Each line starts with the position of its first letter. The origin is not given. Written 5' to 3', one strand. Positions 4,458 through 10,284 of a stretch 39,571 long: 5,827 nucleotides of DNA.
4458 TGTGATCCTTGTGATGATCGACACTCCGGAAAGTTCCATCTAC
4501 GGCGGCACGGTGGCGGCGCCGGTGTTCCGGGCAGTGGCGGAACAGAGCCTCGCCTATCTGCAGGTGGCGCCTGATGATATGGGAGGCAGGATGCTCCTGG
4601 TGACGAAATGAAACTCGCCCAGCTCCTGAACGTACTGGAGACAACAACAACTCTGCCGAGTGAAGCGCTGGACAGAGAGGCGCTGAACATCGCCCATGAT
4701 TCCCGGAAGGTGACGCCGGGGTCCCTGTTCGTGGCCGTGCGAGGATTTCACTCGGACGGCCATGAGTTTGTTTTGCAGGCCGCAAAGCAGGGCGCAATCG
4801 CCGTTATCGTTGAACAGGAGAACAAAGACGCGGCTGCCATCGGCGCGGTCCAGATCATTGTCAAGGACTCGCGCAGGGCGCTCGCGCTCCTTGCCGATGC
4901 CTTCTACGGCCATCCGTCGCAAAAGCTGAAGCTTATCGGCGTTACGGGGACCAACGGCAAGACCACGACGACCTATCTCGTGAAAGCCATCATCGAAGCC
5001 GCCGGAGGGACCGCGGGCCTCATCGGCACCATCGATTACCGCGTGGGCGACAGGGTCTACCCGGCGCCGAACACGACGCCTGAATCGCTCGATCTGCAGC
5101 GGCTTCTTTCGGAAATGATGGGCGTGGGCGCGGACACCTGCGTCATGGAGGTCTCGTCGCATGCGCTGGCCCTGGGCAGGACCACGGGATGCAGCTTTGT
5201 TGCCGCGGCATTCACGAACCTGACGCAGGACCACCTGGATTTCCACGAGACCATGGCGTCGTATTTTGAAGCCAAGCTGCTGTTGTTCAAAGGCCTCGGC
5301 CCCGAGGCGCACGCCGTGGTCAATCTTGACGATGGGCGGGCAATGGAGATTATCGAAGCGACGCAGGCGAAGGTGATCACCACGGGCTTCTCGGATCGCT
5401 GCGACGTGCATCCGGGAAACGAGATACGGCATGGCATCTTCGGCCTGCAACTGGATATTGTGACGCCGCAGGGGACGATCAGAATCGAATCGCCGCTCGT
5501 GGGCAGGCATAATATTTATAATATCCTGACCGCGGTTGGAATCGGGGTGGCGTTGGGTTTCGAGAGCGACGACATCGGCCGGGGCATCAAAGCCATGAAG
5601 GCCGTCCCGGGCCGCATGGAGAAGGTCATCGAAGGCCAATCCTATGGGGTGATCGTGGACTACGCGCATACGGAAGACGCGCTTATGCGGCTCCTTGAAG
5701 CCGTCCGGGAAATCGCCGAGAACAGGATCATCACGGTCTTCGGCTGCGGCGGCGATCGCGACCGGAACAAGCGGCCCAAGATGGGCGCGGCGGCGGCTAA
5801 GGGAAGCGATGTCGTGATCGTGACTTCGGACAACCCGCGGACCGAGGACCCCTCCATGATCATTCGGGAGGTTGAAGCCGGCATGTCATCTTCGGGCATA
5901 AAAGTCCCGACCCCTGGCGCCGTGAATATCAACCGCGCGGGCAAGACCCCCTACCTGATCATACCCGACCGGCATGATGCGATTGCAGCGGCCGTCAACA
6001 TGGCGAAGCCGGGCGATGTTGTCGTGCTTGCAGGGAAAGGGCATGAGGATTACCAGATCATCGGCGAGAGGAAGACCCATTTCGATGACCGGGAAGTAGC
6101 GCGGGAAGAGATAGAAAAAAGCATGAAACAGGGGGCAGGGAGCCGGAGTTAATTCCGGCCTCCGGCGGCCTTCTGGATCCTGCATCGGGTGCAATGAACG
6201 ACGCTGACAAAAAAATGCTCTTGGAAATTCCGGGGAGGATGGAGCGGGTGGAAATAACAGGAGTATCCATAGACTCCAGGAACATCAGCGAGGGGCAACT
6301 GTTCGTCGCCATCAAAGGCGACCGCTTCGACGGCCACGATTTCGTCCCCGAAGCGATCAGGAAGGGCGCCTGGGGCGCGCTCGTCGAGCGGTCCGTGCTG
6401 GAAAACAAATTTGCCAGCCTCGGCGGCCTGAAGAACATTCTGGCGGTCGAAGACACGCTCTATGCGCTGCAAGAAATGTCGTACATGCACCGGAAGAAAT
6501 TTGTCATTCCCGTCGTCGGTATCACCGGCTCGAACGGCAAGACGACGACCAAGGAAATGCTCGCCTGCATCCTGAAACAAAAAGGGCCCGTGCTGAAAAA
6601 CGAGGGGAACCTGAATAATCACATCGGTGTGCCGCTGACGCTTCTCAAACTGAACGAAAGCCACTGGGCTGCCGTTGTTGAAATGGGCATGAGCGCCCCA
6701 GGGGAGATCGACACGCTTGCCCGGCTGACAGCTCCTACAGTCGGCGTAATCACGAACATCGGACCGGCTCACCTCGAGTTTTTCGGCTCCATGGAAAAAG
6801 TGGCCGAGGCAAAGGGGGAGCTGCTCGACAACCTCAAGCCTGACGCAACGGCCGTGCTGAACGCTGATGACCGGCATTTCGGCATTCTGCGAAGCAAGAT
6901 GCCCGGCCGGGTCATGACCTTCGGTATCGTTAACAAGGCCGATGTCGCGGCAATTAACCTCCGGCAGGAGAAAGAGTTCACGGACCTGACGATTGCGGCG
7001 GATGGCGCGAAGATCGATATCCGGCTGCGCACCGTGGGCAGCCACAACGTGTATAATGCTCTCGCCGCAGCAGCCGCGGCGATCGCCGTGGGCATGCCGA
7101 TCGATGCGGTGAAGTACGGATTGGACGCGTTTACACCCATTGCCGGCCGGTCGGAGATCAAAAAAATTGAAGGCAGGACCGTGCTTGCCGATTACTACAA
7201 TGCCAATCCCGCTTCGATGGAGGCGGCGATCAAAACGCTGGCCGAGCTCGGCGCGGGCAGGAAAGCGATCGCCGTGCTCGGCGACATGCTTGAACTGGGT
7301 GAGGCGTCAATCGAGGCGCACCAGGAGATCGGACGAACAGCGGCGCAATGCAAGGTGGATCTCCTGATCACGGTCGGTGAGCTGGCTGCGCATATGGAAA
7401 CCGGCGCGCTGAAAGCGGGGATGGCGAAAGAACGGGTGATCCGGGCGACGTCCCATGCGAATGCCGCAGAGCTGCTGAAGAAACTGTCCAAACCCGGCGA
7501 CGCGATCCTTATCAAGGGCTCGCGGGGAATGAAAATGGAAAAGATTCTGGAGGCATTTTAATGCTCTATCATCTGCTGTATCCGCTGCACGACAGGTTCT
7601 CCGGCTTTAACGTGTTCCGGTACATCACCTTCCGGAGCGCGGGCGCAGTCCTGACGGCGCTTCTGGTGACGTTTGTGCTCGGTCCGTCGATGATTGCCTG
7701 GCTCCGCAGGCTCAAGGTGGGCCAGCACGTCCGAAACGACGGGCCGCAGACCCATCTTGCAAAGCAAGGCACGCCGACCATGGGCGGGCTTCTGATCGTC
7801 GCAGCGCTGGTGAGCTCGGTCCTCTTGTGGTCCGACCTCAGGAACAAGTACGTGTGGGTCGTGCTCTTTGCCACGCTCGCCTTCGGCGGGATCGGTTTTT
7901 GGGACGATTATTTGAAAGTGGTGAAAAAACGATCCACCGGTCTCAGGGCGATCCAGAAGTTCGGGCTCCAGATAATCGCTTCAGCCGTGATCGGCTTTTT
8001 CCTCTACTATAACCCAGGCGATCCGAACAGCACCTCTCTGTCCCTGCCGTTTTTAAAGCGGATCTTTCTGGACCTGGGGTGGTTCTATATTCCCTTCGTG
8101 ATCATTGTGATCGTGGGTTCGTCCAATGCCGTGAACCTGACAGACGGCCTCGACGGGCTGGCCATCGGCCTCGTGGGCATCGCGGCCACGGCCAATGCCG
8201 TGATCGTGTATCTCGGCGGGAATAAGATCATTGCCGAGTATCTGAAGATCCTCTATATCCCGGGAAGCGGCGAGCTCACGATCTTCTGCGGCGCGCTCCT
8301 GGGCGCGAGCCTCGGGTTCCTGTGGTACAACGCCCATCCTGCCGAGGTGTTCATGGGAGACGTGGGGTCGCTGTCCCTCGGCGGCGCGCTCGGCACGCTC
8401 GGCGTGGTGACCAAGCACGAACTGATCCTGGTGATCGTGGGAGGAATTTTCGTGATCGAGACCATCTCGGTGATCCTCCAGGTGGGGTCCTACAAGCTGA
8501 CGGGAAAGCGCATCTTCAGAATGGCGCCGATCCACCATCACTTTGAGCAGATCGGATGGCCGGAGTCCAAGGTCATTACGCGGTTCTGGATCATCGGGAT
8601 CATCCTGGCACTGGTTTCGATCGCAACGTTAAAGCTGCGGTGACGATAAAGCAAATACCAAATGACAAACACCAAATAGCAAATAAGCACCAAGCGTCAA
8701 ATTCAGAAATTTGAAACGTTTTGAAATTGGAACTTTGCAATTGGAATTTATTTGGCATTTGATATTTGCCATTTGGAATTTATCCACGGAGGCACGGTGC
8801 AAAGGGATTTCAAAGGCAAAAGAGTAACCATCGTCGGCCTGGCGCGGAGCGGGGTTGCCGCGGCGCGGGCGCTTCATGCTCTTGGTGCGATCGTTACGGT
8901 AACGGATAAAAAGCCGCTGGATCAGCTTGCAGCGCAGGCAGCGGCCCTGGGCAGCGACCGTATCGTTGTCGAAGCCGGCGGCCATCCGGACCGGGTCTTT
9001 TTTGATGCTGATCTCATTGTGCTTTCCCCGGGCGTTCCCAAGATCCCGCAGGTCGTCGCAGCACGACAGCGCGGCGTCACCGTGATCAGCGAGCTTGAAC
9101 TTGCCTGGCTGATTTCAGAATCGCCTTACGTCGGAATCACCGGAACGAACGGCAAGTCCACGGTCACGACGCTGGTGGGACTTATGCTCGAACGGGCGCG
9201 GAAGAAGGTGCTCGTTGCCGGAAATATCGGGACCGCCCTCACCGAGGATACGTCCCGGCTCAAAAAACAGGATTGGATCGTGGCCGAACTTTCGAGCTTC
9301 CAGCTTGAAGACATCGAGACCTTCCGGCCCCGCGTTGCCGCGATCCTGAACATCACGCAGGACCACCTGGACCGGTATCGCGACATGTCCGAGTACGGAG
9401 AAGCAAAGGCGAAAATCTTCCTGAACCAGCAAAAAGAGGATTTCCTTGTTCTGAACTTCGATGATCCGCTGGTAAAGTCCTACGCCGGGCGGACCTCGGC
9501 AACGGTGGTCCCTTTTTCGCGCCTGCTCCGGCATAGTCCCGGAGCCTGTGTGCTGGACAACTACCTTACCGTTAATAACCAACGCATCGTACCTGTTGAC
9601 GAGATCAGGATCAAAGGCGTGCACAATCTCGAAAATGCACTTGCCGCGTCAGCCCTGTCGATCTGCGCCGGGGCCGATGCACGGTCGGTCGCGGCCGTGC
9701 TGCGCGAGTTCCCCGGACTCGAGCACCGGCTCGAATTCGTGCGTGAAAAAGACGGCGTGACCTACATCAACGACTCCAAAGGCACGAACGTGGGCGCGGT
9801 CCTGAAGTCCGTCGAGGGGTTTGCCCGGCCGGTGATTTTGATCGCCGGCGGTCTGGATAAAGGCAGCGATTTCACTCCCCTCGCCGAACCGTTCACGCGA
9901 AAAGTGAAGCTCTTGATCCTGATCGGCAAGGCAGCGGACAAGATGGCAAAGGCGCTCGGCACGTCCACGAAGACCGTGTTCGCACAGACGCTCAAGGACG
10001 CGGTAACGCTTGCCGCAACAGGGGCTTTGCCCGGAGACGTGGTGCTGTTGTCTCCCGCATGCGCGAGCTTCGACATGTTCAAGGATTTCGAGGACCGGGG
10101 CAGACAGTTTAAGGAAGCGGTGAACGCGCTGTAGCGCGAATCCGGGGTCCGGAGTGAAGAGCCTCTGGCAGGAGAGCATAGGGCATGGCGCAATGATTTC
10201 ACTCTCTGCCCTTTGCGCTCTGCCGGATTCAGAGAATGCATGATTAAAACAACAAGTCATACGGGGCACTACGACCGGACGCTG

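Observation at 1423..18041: Intergenic gaps inside the dcw operon are filled by 'stuttered-word' repeat and hairpin elements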

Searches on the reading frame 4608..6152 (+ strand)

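Call 18: search_protein_families(library=pfam, proteins=[window:4608-6152:+])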
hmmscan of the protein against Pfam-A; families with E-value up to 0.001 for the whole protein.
window:4608-6152:+ (514 aa): 3 families
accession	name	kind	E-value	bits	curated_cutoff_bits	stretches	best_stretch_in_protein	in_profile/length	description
PF08245.18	Mur_ligase_M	-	3.2e-54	184.4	24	1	112-312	1-199/200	Mur ligase middle domain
PF02875.26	Mur_ligase_C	-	1.8e-31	110.1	28.4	1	335-478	1-127/127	Mur ligase, glutamate ligase domain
PF01225.30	Mur_ligase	-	2.5e-12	47.4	21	1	28-100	5-95/95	Mur ligase family, catalytic domain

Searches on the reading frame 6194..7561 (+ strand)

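Call 18: search_protein_families(library=pfam, proteins=[window:6194-7561:+])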
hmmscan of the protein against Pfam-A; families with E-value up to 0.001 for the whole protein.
window:6194-7561:+ (455 aa): 3 families
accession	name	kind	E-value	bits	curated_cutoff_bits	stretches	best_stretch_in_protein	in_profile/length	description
PF08245.18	Mur_ligase_M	-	8.4e-53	179.7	24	1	110-296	1-200/200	Mur ligase middle domain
PF02875.26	Mur_ligase_C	-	2.8e-22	80.4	28.4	1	318-444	1-127/127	Mur ligase, glutamate ligase domain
PF01225.30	Mur_ligase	-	7.7e-11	42.7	21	1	20-68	1-54/95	Mur ligase family, catalytic domain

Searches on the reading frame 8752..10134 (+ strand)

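Call 18: search_protein_families(library=pfam, proteins=[window:8752-10134:+])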
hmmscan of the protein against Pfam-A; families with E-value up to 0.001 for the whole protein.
window:8752-10134:+ (460 aa): 4 families
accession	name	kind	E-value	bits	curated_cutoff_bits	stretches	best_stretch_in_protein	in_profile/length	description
PF08245.18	Mur_ligase_M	-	3e-30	106.1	24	1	129-302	1-199/200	Mur ligase middle domain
PF02875.26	Mur_ligase_C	-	1.7e-16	61.7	28.4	1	325-437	1-127/127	Mur ligase, glutamate ligase domain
PF21799.2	MurD-like_N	-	9.1e-11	42.3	27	1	23-112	1-87/88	Mur ligase MurD-like, N-terminal domain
PF01262.27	AlaDh_PNT_C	-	0.00017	21.5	23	0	21-57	27-63/214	Alanine dehydrogenase/PNT, C-terminal domain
